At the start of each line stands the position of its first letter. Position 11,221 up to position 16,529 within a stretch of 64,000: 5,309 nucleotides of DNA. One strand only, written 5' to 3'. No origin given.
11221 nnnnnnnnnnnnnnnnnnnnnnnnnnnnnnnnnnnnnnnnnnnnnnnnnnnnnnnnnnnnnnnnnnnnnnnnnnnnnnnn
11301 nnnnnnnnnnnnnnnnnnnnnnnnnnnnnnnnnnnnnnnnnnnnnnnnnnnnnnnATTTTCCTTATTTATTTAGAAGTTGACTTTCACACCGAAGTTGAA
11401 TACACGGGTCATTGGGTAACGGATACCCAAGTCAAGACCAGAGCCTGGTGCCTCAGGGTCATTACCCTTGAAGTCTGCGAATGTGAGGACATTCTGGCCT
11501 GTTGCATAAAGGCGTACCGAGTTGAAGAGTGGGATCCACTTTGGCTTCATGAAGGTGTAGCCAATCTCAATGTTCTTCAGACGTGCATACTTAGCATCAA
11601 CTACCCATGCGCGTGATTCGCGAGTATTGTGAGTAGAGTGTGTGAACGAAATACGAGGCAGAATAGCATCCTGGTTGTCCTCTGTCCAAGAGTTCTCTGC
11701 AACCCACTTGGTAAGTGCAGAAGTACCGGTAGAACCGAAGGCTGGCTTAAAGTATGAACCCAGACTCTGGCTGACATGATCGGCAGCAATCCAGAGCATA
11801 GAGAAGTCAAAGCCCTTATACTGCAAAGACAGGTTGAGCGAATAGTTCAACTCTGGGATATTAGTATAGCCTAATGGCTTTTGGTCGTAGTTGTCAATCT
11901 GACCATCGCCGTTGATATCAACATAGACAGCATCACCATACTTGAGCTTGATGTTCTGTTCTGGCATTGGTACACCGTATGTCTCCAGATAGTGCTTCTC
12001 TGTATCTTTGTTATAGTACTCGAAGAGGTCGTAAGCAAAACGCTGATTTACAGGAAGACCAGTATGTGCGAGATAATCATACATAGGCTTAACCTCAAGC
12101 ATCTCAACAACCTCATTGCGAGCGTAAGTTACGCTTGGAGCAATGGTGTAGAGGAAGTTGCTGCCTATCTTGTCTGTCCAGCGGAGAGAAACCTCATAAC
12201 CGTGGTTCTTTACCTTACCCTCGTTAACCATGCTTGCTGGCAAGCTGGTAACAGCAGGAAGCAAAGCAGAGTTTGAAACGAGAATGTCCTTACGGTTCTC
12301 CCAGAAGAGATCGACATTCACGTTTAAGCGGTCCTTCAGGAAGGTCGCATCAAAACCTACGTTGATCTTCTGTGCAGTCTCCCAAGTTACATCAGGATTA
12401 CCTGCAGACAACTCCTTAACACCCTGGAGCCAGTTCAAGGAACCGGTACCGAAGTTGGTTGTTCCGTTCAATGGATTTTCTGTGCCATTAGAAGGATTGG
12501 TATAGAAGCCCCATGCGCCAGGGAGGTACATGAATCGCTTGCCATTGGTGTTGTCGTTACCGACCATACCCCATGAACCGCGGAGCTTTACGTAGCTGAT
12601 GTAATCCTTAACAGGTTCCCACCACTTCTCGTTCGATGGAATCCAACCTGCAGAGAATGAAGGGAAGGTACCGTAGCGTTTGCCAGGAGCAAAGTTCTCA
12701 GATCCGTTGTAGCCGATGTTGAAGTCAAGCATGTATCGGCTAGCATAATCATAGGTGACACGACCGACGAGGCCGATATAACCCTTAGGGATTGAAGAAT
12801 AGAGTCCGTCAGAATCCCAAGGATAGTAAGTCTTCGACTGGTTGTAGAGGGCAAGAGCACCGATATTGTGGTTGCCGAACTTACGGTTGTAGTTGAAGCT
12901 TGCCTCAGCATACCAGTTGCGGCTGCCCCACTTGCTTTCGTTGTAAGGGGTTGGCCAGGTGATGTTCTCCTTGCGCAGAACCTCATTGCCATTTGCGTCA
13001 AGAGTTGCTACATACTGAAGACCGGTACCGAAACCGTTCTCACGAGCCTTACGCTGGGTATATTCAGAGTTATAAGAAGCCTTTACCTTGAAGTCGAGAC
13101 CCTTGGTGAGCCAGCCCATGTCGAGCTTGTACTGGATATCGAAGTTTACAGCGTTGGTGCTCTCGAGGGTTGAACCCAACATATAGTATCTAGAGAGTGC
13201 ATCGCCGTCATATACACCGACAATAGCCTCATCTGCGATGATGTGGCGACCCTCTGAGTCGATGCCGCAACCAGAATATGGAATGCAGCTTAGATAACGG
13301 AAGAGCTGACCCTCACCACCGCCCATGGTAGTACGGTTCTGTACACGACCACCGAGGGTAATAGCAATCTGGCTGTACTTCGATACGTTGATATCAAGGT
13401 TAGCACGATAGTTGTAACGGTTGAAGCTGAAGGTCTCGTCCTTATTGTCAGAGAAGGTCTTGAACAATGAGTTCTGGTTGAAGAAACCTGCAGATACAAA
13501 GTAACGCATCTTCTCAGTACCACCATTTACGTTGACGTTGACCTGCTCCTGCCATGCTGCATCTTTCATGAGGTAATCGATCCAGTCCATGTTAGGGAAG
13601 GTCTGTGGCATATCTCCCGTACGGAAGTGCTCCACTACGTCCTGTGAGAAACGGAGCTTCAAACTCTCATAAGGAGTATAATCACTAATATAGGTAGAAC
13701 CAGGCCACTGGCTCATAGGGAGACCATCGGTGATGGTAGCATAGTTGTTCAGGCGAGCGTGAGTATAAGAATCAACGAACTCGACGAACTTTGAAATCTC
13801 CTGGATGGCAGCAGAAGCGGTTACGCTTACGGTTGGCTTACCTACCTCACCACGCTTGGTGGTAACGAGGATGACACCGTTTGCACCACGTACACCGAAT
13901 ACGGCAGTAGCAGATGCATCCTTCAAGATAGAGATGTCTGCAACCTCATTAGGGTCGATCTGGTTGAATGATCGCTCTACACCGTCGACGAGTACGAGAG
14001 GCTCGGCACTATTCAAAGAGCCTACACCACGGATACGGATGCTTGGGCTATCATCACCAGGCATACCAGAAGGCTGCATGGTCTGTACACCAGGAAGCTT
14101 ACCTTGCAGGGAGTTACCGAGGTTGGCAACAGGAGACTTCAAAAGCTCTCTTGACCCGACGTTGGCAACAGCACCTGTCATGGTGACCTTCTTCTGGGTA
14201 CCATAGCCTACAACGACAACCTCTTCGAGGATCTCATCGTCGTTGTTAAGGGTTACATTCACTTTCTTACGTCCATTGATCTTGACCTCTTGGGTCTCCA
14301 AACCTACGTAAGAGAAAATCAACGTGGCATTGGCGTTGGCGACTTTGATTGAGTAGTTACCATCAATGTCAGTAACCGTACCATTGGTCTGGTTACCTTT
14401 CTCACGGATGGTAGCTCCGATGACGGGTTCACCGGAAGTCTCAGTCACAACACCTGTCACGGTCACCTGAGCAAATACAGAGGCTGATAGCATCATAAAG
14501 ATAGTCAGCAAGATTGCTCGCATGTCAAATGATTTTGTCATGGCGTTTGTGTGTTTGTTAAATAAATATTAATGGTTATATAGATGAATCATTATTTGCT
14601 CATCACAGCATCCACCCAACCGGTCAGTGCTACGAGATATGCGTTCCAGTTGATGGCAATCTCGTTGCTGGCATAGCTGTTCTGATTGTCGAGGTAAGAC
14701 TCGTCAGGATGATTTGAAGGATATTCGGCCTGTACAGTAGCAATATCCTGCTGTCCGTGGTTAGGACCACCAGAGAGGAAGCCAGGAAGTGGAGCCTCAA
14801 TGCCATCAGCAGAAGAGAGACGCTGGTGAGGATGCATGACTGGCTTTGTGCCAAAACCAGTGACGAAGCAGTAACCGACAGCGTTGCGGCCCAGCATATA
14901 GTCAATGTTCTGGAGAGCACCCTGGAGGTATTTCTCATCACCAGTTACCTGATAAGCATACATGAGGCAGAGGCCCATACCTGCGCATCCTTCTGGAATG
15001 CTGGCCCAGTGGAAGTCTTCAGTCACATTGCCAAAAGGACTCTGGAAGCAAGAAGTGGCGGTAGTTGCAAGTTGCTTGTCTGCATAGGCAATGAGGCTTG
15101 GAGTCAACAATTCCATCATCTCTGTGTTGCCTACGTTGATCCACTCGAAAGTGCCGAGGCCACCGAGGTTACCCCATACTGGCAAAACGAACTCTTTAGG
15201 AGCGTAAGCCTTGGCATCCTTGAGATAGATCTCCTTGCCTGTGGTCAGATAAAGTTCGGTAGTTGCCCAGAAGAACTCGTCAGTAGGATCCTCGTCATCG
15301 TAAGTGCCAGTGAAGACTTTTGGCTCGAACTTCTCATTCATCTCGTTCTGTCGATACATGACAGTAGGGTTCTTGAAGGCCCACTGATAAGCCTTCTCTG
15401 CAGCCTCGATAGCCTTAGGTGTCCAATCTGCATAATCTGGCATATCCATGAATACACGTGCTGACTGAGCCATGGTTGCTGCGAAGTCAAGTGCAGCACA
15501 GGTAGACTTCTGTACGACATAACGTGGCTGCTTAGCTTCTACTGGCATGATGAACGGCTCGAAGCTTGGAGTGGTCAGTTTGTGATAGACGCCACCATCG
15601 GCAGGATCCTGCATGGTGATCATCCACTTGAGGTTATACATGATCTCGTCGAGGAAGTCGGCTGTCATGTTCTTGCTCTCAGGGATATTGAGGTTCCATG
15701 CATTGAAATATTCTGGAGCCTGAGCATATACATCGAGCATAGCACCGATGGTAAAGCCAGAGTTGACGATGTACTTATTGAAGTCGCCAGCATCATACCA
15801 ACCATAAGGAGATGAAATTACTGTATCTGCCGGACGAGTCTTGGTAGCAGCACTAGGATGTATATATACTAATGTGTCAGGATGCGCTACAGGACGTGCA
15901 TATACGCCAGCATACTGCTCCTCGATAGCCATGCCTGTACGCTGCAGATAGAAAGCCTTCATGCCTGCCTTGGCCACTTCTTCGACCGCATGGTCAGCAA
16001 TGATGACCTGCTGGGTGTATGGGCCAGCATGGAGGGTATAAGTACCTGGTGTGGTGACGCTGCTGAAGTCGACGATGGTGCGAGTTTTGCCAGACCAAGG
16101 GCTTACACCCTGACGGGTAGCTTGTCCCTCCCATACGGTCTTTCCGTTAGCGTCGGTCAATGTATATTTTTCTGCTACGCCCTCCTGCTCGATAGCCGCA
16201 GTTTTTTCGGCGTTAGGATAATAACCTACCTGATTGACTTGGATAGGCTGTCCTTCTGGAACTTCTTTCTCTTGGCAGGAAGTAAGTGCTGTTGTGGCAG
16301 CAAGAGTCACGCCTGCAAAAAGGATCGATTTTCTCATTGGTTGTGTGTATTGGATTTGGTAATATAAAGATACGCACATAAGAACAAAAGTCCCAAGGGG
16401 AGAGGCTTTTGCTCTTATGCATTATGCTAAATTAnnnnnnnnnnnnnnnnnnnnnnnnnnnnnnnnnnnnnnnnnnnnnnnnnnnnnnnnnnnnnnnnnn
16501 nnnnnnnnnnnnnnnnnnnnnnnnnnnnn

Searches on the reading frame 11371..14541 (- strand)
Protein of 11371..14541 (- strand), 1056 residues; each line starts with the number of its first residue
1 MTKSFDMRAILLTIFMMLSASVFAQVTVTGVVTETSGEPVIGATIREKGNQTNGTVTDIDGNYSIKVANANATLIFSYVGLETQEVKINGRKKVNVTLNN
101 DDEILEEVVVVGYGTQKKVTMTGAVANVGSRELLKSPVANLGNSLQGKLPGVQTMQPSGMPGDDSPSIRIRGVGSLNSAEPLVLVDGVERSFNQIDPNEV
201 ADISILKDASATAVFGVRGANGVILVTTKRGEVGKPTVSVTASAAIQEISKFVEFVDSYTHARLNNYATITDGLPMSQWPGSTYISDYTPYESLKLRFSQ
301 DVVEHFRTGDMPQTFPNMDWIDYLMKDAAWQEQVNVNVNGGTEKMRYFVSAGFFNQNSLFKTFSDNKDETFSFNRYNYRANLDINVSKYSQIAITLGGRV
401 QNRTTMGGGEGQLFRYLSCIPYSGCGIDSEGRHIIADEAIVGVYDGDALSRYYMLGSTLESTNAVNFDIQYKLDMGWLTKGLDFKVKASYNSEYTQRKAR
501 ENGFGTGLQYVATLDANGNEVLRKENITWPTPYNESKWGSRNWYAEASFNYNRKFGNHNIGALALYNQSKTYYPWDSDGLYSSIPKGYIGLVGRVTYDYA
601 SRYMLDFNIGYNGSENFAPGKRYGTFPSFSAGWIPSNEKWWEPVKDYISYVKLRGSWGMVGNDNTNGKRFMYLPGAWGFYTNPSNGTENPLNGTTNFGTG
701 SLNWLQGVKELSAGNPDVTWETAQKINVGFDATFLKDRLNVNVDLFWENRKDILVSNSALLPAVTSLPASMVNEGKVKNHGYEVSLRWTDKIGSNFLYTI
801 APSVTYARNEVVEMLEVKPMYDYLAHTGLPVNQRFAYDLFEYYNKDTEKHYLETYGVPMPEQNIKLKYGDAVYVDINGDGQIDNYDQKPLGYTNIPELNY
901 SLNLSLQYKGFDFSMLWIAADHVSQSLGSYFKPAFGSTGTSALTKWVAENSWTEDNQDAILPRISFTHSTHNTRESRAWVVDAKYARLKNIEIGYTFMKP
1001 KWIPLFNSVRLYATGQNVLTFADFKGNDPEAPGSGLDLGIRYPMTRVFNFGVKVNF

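Call 11: search_protein_families(library=pfam, proteins=[window:11371-14541:-], max_evalue=0.0001)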
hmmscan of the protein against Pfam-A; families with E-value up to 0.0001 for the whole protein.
window:11371-14541:- (1056 aa): 3 families
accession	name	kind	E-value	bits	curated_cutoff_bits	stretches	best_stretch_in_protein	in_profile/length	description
PF13715.12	CarbopepD_reg_2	-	4.3e-17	62.3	32.2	1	28-110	1-88/88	CarboxypepD_reg-like domain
PF07715.20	Plug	-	3.3e-16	60.1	23.9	1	119-223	3-107/107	TonB-dependent Receptor Plug Domain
PF13620.12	CarboxypepD_reg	-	3.7e-10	40.5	32.3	1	27-98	1-81/82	Carboxypeptidase regulatory-like domain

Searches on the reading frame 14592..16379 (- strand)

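Call 11: search_protein_families(library=pfam, proteins=[window:14592-16379:-], max_evalue=0.0001)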
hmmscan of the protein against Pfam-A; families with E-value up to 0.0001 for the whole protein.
window:14592-16379:- (595 aa): 2 families
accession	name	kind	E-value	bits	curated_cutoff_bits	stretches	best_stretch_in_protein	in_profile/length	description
PF00759.25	Glyco_hydro_9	-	2.4e-76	258.3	27.7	1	134-585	3-443/444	Glycosyl hydrolase family 9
PF02927.20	CelD_N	-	4.6e-21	75.8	24.6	1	43-119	3-82/86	Cellulase N-terminal ig-like domain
